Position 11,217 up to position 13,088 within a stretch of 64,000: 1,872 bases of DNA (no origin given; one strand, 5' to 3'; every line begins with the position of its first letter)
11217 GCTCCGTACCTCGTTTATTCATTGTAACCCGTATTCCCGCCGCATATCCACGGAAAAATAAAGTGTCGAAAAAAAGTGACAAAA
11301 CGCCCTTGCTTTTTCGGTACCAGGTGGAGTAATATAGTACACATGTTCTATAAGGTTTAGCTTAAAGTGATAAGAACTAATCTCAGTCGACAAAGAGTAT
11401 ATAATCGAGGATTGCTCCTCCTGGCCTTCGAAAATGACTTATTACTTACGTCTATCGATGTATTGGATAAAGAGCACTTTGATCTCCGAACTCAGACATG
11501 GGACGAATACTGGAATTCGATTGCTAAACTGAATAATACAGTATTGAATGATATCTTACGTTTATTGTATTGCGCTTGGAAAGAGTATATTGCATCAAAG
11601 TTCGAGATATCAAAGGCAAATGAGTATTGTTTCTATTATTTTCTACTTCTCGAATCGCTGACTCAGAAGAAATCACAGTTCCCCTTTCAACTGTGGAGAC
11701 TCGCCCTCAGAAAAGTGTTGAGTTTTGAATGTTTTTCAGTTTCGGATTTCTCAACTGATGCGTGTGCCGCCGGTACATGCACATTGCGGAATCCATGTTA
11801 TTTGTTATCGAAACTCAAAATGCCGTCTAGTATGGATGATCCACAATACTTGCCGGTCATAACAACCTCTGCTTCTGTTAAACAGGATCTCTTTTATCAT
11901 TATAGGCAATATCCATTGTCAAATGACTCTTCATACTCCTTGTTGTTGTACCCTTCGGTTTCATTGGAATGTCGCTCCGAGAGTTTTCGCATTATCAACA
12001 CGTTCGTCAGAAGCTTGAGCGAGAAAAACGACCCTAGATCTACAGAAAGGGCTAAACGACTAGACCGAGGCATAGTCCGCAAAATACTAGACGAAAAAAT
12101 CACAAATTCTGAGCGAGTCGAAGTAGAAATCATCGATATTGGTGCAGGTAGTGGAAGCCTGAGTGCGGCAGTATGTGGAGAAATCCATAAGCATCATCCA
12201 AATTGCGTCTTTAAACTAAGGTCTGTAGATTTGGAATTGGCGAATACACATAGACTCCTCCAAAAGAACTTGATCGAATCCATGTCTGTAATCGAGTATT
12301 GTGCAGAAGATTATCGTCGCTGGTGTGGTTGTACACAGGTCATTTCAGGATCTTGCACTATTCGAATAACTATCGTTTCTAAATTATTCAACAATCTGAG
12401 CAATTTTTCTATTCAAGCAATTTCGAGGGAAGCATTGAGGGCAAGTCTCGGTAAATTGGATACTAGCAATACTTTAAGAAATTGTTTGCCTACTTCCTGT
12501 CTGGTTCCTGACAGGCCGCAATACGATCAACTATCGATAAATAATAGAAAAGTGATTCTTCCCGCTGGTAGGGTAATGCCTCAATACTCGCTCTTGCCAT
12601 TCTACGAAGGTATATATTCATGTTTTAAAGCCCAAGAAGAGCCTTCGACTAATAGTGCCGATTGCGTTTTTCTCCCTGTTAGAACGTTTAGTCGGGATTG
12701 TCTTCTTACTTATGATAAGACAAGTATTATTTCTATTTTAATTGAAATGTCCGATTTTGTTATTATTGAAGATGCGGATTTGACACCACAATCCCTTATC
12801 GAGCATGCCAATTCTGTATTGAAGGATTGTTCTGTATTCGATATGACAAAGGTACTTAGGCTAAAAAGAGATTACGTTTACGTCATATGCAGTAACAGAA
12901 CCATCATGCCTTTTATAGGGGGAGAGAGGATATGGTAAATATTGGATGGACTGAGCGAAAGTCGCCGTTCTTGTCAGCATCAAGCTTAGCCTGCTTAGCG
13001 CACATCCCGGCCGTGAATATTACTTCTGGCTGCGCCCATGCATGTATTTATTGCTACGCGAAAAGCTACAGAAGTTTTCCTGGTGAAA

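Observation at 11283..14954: AT-rich, translationally coupled cassette: MTase-fold giant + SplB-type radical SAM + ParB/Srx protein + small ORF(s), a candidate uncharacterised DNA-modification/defence-type system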

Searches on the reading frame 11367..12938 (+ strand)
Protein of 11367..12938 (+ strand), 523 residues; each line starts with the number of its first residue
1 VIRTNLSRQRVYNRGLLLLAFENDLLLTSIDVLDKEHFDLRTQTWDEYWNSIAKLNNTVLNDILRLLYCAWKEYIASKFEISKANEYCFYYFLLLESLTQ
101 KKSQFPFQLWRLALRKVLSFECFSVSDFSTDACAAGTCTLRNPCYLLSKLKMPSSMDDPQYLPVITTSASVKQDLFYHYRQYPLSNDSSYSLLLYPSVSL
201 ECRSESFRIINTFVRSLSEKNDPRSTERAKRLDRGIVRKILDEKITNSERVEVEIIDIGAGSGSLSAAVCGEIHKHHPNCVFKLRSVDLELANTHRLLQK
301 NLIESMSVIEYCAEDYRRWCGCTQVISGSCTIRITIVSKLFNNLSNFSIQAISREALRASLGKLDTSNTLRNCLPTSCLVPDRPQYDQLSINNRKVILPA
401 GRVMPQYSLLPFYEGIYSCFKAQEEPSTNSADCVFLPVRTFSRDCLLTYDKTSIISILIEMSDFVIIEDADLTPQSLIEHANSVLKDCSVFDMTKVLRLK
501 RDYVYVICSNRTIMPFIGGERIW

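Call 3: search_protein_families(library=pfam, proteins=[window:11367-12938:+], max_evalue=1)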
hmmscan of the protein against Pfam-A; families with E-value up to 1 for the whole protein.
window:11367-12938:+ (523 aa): 1 family
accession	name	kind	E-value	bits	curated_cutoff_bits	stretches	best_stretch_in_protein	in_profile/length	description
PF02636.23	Methyltransf_28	-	0.00095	19.1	23.3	1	248-307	15-74/249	Putative S-adenosyl-L-methionine-dependent methyltransferase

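Call 4: search_protein_families(library=padloc, proteins=[window:11367-12938:+], max_evalue=1)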
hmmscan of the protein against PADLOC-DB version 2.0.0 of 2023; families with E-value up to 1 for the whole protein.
window:11367-12938:+ (523 aa): 1 family
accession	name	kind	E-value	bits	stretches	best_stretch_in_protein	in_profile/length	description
PDLC03227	MTase_II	-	0.008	13.1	1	251-306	50-100/494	Type II methyltransferase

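Call 5: search_protein_families(library=ncbifam, proteins=[window:11367-12938:+], max_evalue=1)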
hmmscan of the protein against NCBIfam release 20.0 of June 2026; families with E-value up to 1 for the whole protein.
window:11367-12938:+ (523 aa): 2 families
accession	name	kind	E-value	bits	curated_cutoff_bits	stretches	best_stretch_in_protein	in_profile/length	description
TIGR02469.1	CbiT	equivalog_domain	0.15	12.3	78.3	1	254-279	22-43/124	precorrin-6Y C5,15-methyltransferase (decarboxylating) subunit CbiT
TIGR03534.1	RF_mod_PrmC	equivalog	0.2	11.1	199.1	1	237-275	77-112/253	peptide chain release factor N(5)-glutamine methyltransferase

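Call 10: find_homologous_proteins(query=window:11367-12938:+, max_evalue=0.001)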
Query window:11367-12938:+ (523 aa): 173 proteins with E <= 0.001 among 8000 candidates; the best 120 are listed.
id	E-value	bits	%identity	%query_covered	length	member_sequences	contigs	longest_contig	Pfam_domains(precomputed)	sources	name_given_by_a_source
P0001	1.1e-145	504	47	100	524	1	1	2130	-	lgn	-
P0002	2.0e-132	461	46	98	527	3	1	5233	-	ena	-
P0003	2.1e-126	441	42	100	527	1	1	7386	-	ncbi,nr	ncbi:MAG: hypothetical protein JW915_01075 [Chitinispirillaceae bacterium]|nr:hypothetical protein [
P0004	8.4e-123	429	42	100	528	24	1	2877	-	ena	-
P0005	3.1e-122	427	43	99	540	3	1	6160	-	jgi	-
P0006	3.7e-122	427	42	98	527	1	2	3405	-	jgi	jgi:hypothetical protein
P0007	4.5e-121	423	42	100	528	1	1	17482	-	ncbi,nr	ncbi:MAG: hypothetical protein HY670_08710 [Chloroflexi bacterium]|nr:hypothetical protein [Chlorofl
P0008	4.7e-121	423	42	99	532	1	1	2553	-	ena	-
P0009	8.7e-121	422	42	98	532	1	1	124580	-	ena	-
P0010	1.7e-120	421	43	98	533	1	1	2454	-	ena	-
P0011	1.8e-120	421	44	98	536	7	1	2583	-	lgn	-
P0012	3.1e-120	420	42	98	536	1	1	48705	-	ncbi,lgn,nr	ncbi:MAG: hypothetical protein JXA17_08220 [Dehalococcoidales bacterium]|nr:hypothetical protein [De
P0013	4.0e-120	420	42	99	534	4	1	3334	-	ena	-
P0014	8.3e-120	419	42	98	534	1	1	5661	-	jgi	jgi:hypothetical protein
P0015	2.2e-119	418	42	98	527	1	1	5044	-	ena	-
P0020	2.8e-118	414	43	98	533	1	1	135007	-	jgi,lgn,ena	-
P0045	3.8e-112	394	40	99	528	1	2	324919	-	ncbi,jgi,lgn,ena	-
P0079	1.3e-98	349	38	96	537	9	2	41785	-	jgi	-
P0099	3.5e-93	331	37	97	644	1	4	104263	-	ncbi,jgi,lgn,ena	-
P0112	1.3e-89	319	41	79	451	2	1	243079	-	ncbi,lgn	-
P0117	4.8e-85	304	35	97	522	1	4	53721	-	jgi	-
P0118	3.5e-84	302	37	87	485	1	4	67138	-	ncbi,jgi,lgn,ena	-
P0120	1.1e-83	300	35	100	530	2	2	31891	-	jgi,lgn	-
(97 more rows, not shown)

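Call 11: find_encoding_contigs(protein=P0045, flank=10000, max_places=2)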
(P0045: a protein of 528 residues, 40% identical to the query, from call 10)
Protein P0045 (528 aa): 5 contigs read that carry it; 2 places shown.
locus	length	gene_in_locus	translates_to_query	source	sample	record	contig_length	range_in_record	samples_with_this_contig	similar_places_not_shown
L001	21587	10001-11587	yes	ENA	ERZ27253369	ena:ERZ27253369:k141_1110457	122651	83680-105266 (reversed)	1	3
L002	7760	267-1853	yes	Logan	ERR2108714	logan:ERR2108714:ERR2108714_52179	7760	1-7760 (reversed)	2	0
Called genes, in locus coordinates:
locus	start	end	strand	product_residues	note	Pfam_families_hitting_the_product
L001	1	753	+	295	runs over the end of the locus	PF02826:2-Hacid_dh_C (weak), PF03446:NAD_binding_2, PF03807:F420_oxidored, PF14833:NAD_binding_11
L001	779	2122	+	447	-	PF13660:DUF4147, PF05161:MOFRL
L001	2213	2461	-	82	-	PF07927:HicA_toxin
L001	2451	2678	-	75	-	-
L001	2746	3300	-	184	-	PF00881:Nitroreductase, PF14512:TM1586_NiRdase (weak)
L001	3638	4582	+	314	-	PF00378:ECH_1, PF16113:ECH_2, PF00378:ECH_1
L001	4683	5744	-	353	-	PF00437:T2SSE, PF13555:AAA_29 (faint), PF20703:nSTAND1 (faint)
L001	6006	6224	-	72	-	PF01206:TusA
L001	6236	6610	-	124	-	PF02635:DsrE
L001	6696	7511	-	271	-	PF01790:LGT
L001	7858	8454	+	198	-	PF01725:Ham1p_like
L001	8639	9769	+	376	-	PF00712:DNA_pol3_beta, PF02767:DNA_pol3_beta_2, PF02768:DNA_pol3_beta_3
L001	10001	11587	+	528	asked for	-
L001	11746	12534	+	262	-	-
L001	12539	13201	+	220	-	PF02195:ParB_N (weak)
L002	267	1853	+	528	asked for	-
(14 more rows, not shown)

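Call 12: find_encoding_contigs(protein=P0020, flank=10000, max_places=2)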
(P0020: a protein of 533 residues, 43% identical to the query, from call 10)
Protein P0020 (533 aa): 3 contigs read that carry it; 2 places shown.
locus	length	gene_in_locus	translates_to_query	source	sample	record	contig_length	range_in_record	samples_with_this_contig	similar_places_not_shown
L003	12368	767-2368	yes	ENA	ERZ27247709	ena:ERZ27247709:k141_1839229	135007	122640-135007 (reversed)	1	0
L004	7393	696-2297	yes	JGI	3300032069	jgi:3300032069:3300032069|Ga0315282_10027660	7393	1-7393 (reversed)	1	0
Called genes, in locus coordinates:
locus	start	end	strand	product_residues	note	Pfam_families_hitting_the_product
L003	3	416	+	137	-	?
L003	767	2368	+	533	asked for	-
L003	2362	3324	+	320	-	PF04055:Radical_SAM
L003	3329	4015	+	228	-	PF02195:ParB_N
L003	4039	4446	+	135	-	-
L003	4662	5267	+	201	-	-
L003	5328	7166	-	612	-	-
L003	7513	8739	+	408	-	-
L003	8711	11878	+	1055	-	PF18998:Flg_new_2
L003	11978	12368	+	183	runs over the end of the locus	PF07705:CARDB (faint)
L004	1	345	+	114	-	?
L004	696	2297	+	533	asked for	-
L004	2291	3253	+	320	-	PF04055:Radical_SAM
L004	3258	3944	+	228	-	PF02195:ParB_N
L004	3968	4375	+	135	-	-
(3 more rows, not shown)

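Call 13: find_encoding_contigs(protein=P0112, flank=10000, max_places=2)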
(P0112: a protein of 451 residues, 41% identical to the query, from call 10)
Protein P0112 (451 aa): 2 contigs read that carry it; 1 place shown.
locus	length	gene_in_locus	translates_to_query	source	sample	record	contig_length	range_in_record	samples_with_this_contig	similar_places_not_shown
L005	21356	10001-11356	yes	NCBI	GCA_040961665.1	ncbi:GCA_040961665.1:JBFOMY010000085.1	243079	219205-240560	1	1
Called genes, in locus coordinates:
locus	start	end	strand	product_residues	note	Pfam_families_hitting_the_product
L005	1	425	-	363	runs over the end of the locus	PF02771:Acyl-CoA_dh_N, PF02770:Acyl-CoA_dh_M, PF00441:Acyl-CoA_dh_1, PF08028:Acyl-CoA_dh_2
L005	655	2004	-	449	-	PF00232:Glyco_hydro_1, PF00150:Cellulase (weak), PF02449:Glyco_hydro_42 (weak)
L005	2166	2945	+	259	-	PF02567:PhzC-PhzF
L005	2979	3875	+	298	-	PF02567:PhzC-PhzF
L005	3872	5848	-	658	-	PF00580:UvrD-helicase, PF13245:AAA_19, PF01443:Viral_helicase1 (faint), PF13361:UvrD_C, PF13538:UvrD_C_2 (weak)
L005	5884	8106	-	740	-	PF00580:UvrD-helicase, PF01443:Viral_helicase1 (faint), PF13086:AAA_11 (weak), PF13245:AAA_19, PF13604:AAA_30 (faint), PF13361:UvrD_C, PF13538:UvrD_C_2, PF21196:PcrA_UvrD_tudor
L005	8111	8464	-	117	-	-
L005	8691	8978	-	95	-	-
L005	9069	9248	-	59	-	-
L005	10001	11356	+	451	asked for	-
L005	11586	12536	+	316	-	PF04055:Radical_SAM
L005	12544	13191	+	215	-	PF02195:ParB_N (weak)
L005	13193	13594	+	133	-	-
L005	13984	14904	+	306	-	PF04072:LCM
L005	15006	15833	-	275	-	PF13273:DUF4064 (faint)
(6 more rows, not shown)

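Call 18: search_solved_structures(query=A1, max_evalue=10, show_alignments=2)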
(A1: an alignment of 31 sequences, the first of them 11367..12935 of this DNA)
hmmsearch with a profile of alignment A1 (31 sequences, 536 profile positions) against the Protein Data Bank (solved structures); distinct sequences matched with E-value up to 10: 1.
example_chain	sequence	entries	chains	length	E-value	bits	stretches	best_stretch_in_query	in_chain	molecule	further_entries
1r18_A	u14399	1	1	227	2.4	9.6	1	261-285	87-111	Protein-L-isoaspartate(D-aspartate)-O-methyltransferase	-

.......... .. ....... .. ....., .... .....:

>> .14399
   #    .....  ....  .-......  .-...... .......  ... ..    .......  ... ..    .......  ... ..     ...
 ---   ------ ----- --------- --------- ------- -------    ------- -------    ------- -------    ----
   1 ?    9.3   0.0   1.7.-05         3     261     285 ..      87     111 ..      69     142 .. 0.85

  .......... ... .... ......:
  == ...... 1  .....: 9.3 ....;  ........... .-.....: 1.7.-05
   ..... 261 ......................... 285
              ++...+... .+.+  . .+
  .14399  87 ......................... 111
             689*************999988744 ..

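Call 21: find_encoding_contigs(protein=P0003, flank=10000, max_places=1)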
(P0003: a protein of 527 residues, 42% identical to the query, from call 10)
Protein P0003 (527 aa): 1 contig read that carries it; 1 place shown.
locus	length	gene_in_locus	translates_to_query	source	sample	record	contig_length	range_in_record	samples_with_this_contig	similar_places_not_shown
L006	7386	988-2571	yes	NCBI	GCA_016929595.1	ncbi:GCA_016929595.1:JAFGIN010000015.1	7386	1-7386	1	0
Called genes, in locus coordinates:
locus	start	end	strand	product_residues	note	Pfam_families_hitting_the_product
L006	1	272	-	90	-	PF01784:DUF34_NIF3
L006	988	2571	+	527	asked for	-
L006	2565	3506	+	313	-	PF20903:SPL (weak), PF04055:Radical_SAM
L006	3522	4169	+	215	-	PF02195:ParB_N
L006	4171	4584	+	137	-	-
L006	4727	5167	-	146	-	PF12568:PanZ (weak), PF13420:Acetyltransf_4 (weak), PF13673:Acetyltransf_10, PF00583:Acetyltransf_1, PF13508:Acetyltransf_7, PF08445:FR47 (faint)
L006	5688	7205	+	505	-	PF02310:B12-binding, PF04055:Radical_SAM, PF13282:DUF4070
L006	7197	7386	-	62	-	?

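Call 22: find_encoding_contigs(protein=P0099, flank=10000, max_places=1)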
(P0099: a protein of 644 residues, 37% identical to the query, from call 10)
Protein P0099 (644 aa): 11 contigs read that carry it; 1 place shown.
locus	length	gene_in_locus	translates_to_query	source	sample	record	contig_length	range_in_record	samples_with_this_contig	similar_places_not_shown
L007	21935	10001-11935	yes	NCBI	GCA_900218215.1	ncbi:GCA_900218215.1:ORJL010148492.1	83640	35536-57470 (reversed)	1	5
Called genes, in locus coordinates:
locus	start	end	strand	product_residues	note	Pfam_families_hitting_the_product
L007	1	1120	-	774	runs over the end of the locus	PF02810:SEC-C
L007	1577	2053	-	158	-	-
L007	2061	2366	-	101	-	PF02604:PhdYeFM_antitox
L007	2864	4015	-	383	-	PF00108:Thiolase_N, PF22691:Thiolase_C_1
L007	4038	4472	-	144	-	PF12172:zf-ChsH2, PF01796:OB_ChsH2_C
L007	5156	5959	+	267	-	PF02366:PMT, PF13231:PMT_2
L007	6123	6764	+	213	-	-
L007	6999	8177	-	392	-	PF00108:Thiolase_N, PF02803:Thiolase_C, PF22691:Thiolase_C_1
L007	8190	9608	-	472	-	PF08541:ACP_syn_III_C (weak), PF12172:zf-ChsH2 (weak)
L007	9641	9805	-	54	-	-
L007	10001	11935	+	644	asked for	-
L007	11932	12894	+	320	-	PF04055:Radical_SAM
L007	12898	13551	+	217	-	PF02195:ParB_N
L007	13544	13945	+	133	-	-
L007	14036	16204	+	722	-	PF13185:GAF_2 (weak), PF01966:HD, PF13487:HD_5, PF00512:HisKA, PF02518:HATPase_c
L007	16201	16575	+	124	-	PF00072:Response_reg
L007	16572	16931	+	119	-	-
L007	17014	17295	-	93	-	PF03795:YCII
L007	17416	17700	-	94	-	PF03795:YCII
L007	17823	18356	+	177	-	PF00578:AhpC-TSA, PF08534:Redoxin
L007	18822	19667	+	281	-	-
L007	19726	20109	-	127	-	PF09517:RE_Eco29kI (weak)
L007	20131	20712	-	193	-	PF05683:Fumerase_C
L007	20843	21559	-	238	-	PF13085:Fer2_3, PF00111:Fer2 (weak), PF13237:Fer4_10, PF13183:Fer4_8, PF13534:Fer4_17 (weak)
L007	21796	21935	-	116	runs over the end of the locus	-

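Call 23: find_encoding_contigs(protein=P0118, flank=10000, max_places=1)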
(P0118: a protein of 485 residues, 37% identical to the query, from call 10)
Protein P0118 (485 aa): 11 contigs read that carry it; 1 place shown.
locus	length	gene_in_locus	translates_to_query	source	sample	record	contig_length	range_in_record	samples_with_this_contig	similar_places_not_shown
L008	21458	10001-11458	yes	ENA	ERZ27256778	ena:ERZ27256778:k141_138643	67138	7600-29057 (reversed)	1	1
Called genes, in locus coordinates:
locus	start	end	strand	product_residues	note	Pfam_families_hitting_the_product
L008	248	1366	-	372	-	PF00266:Aminotran_5, PF01041:DegT_DnrJ_EryC1, PF01212:Beta_elim_lyase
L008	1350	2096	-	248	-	PF13489:Methyltransf_23, PF01209:Ubie_methyltran, PF13649:Methyltransf_25, PF13847:Methyltransf_31, PF08241:Methyltransf_11, PF08242:Methyltransf_12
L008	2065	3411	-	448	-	-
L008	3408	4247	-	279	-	PF07044:DUF1329 (faint), PF17131:TP_0789-like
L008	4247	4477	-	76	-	PF11127:YgaP-like_TM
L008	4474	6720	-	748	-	PF00873:ACR_tran (faint), PF03176:MMPL, PF02460:Patched, PF12349:Sterol-sensing, PF03176:MMPL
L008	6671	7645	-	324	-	PF01135:PCMT (weak), PF01209:Ubie_methyltran, PF13489:Methyltransf_23, PF06325:PrmA (weak), PF13649:Methyltransf_25, PF13847:Methyltransf_31, PF08241:Methyltransf_11, PF08242:Methyltransf_12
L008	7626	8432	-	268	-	PF01022:HTH_5, PF12840:HTH_20, PF00581:Rhodanese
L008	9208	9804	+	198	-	PF01726:LexA_DNA_bind, PF08279:HTH_11 (faint), PF25212:HVO_A0114 (weak), PF00717:Peptidase_S24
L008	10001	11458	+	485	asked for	-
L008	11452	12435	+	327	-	PF04055:Radical_SAM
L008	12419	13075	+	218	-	PF02195:ParB_N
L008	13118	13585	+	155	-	PF04463:2-thiour_desulf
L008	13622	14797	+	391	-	PF20903:SPL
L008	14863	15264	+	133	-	-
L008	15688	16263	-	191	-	-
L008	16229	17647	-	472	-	PF01554:MatE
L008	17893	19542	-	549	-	PF02321:OEP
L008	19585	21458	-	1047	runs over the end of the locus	PF00873:ACR_tran, PF03176:MMPL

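Call 26: find_related_loci(query=A1, collection=genome_contigs, flank=6000)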
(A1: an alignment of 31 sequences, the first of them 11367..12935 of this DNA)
Query A1 (523 aa) in genome_contigs; peptide patterns used: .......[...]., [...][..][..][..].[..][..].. (x = any residue, [..] = any of these).
80 stretches matched a pattern; 30 encode a relative of the query (tblastn E <= 1e-3); 30 distinct loci.
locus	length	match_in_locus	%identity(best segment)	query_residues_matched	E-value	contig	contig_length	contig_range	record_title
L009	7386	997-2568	42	2-523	7e-131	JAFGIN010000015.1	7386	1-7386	MAG: Chitinispirillaceae bacterium isolate Zod_Metabat.210 k87_948305, whole genome shotgun sequence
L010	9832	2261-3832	42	10-523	6e-127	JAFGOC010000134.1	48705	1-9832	MAG: Dehalococcoidales bacterium isolate Zod_Metabat.597 k87_12151617, whole genome shotgun sequence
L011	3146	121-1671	42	9-523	6e-131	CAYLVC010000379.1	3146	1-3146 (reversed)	MAG TPA_asm: uncultured Dehalococcoidales bacterium isolate SRP192927_co7_416 genome assembly, contig: NODE_83485_length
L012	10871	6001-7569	42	3-523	3e-126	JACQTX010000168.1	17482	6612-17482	MAG: Chloroflexi bacterium isolate NC_groundwater_1422_Ag_S-0.65um_57_27 S_p65_S5_coassembly_k141_3362949, whole genome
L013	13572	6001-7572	41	10-523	5e-116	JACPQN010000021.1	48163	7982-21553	MAG: Chloroflexi bacterium isolate NC_groundwater_654_Ag_B-0.1um_66_63 B_1_S1_Biohub_coassembly_k141_829011, whole genom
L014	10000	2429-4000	36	10-523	2e-105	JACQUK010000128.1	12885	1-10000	MAG: Chloroflexi bacterium isolate NC_groundwater_1435_Ag_S-0.65um_64_30 S_p65_S5_coassembly_k141_4195917, whole genome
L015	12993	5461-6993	38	22-523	1e-105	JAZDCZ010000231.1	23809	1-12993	MAG: Gemmatimonadota bacterium isolate LQ108M_Bin_24 LQ108M_Bin_24_scaffold_231, whole genome shotgun sequence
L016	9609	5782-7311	37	22-523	2e-103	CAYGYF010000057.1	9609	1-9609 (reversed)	MAG TPA_asm: uncultured Dehalococcoidia bacterium isolate ERP119294_co3_281 genome assembly, contig: NODE_6105_length_96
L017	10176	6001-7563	41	7-523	2e-122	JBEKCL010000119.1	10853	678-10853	MAG: Dehalococcoidia bacterium isolate SPRUCE 159 SPRUCE_159_119, whole genome shotgun sequence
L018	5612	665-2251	37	10-523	2e-98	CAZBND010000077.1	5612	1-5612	MAG TPA_asm: uncultured Planctomycetota bacterium isolate binchicken_co334_194 genome assembly, contig: NODE_28995_lengt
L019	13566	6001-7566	37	10-523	7e-98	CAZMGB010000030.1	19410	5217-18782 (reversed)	MAG TPA_asm: uncultured Dehalococcoidia bacterium isolate SRP323688_co1_256 genome assembly, contig: NODE_4665_length_19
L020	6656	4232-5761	36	22-523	7e-96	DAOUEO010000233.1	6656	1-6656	MAG TPA_asm: Dehalococcoidia bacterium isolate N6_292 k139_2407374, whole genome shotgun sequence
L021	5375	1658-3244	37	10-523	7e-95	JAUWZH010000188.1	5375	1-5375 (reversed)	MAG: Candidatus Brocadiaceae bacterium isolate CSMAG_2731 CSMAG_2731_k141_1122106_length_5375_cov_6.5248, whole genome s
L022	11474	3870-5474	34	6-523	1e-94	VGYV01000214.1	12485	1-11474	MAG: Planctomycetota bacterium isolate M_DeepCast_400m_m2_195 M_DeepCast_400m_m2_195_Ga0194112_10009357, whole genome sh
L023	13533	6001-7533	34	21-523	1e-90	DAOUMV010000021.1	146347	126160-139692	MAG TPA_asm: Dehalococcoidia bacterium isolate W92_284 k127_1030207, whole genome shotgun sequence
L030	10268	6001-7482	33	43-523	3e-73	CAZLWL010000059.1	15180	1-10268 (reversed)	MAG TPA_asm: uncultured Pirellulales bacterium isolate SRP068000_co1_351 genome assembly, contig: NODE_6193_length_15180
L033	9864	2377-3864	31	43-523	8e-71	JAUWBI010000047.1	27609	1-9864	MAG: Phycisphaerae bacterium isolate CSMAG_1316 CSMAG_1316_k141_1366712_length_27609_cov_19.9848, whole genome shotgun s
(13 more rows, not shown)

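Call 33: predict_structure(alignment_id=A1)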
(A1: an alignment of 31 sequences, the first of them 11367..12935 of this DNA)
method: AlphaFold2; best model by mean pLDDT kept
length: 523 residues; sequences in the alignment: 31
mean_pLDDT: 87.4   pTM: 0.88
mean pLDDT of the five models: 87.4, 86.4, 85.8, 85.7, 84.6
residues with pLDDT >= 90: 287; 70-90: 185; 50-70: 50; < 50: 1
segments of 3 or more residues with pLDDT < 50: none
pLDDT, mean of each block of 10 residues (from residue 1): 70 92 94 85 96 96 98 96 96 97 93 95 86 88 96 89 88 80 83 91 87 80 79 93 79 87 82 92 86 70 88 87 68 89 87 84 64 94 92 84 90 92 58 88 90 93 93 93 92 92 92 88 94
secondary structure, 60 per line:
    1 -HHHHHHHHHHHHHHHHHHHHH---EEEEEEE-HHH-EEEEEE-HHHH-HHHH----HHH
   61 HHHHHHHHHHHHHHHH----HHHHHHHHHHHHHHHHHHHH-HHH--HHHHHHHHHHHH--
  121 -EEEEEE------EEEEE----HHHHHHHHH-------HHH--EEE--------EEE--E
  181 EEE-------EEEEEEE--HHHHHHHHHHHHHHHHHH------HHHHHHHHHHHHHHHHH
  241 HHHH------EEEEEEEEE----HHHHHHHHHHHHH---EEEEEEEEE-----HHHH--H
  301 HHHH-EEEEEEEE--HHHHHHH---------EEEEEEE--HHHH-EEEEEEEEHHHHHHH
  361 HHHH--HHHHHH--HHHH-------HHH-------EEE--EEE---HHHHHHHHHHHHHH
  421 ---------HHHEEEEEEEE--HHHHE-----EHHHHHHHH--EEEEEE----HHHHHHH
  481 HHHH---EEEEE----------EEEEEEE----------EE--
elements in order: H2-22 E26-32 E38-43 H45-48 H50-53 H58-76 H81-100 H107-118 E122-127 E134-138 H143-151 E164-166 E175-177 E180-183 E191-197 H200-217 H224-244 E251-259 H264-276 E280-288 H294-297 H300-304 E306-313 H316-322 E332-338 H341-344 E346-353 H354-364 H367-372 H375-378 E396-398 E401-403 H407-420 E433-440 H443-446 H454-461 E464-469 H474-484 E488-492 E503-509
